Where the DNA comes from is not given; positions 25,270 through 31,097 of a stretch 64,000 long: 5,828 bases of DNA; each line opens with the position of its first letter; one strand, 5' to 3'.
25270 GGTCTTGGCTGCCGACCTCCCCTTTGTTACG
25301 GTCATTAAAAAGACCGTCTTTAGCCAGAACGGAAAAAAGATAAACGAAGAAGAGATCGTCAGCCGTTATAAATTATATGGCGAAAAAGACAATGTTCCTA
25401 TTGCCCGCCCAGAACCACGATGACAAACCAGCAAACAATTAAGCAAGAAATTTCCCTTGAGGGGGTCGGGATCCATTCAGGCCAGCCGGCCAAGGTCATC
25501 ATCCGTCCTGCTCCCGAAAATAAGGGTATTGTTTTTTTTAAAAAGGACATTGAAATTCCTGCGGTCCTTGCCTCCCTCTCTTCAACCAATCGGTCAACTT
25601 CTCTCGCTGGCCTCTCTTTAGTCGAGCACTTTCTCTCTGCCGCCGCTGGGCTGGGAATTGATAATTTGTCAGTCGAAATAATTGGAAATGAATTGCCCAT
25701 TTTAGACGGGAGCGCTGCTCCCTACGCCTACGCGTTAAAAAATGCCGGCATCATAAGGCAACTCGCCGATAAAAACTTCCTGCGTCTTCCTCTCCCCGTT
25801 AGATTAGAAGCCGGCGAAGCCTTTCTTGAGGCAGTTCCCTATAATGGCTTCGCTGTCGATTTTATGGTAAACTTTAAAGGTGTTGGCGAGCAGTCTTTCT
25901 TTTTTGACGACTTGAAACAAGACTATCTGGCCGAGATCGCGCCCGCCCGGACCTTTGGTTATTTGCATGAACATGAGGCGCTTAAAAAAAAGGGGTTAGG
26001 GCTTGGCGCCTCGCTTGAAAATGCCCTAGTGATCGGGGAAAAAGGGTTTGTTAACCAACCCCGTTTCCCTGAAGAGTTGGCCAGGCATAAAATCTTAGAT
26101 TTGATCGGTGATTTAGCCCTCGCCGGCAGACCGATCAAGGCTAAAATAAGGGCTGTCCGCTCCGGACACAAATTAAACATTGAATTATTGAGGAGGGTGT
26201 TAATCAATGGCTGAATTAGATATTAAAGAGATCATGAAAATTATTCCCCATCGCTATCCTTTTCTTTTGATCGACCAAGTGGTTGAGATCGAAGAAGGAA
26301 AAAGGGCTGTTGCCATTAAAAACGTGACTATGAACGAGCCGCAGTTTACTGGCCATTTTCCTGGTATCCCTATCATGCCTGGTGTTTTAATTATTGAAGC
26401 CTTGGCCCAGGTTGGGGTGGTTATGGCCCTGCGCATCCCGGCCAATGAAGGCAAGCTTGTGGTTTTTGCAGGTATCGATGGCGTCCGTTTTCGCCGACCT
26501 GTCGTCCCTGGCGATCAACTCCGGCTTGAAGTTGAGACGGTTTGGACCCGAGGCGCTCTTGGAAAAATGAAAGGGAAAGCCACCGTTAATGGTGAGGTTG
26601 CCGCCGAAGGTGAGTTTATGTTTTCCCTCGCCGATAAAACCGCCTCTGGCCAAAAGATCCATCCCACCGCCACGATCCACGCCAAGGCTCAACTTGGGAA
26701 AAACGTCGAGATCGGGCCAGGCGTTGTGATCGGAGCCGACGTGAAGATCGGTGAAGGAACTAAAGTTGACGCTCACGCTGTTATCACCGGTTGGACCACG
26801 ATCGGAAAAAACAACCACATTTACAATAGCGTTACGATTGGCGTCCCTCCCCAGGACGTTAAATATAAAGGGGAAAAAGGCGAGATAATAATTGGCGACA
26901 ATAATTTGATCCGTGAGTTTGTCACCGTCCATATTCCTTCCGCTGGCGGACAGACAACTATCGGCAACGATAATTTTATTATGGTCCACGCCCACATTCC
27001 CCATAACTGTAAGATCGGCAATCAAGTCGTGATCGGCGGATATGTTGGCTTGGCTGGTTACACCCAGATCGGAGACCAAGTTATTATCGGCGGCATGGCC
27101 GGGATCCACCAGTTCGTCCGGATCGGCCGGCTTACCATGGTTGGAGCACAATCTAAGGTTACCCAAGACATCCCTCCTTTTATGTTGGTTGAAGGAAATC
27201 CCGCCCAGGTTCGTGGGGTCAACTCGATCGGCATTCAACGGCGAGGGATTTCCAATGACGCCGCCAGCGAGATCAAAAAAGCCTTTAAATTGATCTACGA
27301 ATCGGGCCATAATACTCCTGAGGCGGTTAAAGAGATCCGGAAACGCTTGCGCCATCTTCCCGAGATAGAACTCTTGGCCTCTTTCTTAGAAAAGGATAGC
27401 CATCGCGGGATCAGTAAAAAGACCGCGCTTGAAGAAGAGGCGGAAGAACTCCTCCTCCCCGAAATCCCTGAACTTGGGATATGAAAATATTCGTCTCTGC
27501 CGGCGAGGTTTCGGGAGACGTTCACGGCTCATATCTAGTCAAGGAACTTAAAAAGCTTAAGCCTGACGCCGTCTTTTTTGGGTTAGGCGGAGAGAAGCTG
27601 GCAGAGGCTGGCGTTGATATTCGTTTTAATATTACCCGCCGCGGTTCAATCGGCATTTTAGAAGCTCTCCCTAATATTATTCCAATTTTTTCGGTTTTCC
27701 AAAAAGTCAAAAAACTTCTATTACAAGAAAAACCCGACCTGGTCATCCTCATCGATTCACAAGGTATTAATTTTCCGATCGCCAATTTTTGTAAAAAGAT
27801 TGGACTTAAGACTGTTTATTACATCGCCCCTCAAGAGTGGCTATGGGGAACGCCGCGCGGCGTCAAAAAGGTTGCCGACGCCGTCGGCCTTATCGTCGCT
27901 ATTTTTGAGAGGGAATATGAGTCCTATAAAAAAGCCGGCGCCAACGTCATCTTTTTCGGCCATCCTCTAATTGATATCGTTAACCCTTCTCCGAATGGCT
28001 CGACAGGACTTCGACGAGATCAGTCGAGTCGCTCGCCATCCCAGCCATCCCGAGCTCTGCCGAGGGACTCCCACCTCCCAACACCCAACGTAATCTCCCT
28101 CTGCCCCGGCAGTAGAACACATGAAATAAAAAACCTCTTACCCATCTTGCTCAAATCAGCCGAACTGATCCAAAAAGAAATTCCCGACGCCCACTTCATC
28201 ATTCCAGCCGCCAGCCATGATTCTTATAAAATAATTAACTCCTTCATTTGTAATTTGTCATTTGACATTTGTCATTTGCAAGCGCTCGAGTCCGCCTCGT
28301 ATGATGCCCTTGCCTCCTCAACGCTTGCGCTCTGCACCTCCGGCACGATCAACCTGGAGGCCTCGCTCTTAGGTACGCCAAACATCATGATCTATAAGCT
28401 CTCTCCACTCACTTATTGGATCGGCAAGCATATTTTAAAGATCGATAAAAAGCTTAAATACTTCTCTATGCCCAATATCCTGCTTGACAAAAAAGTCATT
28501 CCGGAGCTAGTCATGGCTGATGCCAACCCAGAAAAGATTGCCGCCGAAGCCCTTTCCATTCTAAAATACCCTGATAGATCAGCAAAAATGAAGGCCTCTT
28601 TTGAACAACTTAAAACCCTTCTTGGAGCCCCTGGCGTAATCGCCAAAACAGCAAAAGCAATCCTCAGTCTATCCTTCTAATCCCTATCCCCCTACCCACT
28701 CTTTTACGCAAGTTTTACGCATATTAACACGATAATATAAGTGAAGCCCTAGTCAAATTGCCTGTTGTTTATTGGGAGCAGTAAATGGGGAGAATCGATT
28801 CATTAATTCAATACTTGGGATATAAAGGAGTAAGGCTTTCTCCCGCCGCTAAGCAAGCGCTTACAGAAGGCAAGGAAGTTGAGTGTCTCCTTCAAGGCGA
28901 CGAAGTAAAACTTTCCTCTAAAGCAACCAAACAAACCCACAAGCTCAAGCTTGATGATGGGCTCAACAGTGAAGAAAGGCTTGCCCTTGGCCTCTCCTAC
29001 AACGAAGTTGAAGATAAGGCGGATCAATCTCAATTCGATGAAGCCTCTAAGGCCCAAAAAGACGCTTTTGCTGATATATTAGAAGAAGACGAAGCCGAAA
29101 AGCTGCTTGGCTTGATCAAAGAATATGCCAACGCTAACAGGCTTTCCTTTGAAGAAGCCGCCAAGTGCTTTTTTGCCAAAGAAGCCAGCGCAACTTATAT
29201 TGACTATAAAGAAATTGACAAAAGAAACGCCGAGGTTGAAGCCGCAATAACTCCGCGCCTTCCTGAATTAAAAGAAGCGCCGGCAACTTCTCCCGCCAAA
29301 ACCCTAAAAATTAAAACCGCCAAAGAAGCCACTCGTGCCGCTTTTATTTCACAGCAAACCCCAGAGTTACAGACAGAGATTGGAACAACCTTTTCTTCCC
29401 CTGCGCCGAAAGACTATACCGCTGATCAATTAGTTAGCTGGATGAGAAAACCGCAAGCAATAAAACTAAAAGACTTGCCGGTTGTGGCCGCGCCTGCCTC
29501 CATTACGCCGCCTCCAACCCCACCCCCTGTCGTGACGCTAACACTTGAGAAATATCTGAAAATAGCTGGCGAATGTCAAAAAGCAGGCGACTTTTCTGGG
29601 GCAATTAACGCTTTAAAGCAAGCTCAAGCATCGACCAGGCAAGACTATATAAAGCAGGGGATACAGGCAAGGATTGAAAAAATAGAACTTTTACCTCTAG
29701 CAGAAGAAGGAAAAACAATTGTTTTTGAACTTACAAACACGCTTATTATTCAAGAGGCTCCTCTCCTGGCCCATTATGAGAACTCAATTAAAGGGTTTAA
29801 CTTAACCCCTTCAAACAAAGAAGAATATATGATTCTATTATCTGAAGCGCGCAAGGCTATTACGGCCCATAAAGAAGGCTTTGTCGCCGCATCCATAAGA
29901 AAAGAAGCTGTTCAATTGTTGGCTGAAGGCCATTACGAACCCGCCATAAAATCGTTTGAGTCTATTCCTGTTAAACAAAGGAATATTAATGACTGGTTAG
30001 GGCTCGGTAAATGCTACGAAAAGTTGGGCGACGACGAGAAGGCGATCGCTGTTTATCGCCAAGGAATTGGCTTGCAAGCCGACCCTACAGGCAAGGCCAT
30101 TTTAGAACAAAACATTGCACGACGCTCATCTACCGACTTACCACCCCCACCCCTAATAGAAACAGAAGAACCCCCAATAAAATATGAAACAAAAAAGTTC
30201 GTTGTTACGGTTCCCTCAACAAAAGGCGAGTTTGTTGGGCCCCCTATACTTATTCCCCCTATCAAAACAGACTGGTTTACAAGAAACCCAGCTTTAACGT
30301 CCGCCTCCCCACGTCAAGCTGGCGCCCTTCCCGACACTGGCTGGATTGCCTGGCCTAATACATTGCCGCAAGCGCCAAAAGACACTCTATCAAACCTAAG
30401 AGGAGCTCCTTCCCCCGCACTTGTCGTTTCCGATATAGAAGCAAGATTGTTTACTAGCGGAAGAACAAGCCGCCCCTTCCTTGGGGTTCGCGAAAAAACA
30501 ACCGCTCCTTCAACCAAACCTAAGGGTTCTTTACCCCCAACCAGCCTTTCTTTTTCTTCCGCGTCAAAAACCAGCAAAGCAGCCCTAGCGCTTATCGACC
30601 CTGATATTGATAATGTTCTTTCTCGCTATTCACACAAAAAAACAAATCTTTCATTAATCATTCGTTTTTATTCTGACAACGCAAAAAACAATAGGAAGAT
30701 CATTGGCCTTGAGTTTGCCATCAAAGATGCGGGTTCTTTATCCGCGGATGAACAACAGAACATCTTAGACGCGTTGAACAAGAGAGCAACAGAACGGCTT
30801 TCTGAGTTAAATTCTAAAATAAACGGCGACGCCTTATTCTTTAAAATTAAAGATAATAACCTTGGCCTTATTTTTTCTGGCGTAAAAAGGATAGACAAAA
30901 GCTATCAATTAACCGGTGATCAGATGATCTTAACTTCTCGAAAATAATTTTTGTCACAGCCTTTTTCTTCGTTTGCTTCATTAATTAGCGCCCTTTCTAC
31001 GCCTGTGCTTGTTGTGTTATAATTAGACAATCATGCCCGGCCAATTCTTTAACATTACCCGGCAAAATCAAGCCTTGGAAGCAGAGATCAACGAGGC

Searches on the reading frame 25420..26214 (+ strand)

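Call 26: search_protein_families(library=pfam, proteins=[window:25420-26214:+], max_evalue=0.01)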
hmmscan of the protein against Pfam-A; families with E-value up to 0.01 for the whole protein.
window:25420-26214:+ (264 aa): 1 family
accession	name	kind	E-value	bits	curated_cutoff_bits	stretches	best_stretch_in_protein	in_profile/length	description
PF03331.19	LpxC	-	9.4e-87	291.3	27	1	4-260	1-266/268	UDP-3-O-acyl N-acetylglycosamine deacetylase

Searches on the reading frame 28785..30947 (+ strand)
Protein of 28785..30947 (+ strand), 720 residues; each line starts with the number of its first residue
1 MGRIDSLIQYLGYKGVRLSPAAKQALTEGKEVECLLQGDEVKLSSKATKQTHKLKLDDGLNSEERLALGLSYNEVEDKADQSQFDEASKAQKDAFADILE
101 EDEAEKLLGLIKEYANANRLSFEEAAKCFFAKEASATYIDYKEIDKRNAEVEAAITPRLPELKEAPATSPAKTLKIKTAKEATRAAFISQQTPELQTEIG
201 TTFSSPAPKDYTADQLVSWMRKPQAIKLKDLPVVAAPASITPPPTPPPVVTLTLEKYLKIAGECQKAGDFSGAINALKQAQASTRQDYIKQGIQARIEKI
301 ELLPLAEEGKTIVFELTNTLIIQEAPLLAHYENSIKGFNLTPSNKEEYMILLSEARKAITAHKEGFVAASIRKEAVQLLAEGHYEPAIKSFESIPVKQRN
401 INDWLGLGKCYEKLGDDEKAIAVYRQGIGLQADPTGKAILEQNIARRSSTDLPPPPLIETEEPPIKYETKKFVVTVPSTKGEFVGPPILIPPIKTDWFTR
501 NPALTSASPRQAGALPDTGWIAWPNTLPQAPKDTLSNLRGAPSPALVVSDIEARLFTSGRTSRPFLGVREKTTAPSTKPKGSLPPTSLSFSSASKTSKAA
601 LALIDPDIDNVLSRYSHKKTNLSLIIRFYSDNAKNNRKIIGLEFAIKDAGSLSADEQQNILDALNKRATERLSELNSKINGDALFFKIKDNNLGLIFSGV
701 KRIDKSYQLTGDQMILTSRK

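Call 38: search_protein_families(library=pfam, proteins=[window:28785-30947:+], max_evalue=0.01)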
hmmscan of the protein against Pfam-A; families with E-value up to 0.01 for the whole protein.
window:28785-30947:+ (720 aa): 10 families
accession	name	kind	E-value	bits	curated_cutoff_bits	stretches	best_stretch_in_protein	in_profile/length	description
PF13181.12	TPR_8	-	1.2e-06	28.7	25.7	1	404-433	4-33/34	Tetratricopeptide repeat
PF13176.12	TPR_7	-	4.3e-05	23.7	27.9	1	405-427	3-27/36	Tetratricopeptide repeat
PF13174.12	TPR_6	-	5.8e-05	23.9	26.3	0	405-426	4-25/33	Tetratricopeptide repeat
PF07719.23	TPR_2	-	9.7e-05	22.7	27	1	404-428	4-28/34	Tetratricopeptide repeat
PF13428.12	TPR_14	-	0.00012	22.9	23.5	0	403-430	3-30/44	Tetratricopeptide repeat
PF14559.12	TPR_19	-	0.0012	19.5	25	0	378-438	1-63/68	Tetratricopeptide repeat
PF13424.12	TPR_12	-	0.0019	18.8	30.1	0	380-428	22-72/77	Tetratricopeptide repeat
PF00515.34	TPR_1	-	0.0021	18.3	27.8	1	404-430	4-30/34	Tetratricopeptide repeat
PF13432.12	TPR_16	-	0.0022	18.8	32.7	0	404-434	34-62/65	Tetratricopeptide repeat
PF13414.12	TPR_11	-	0.0091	16.1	26.8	0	411-431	4-24/42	TPR repeat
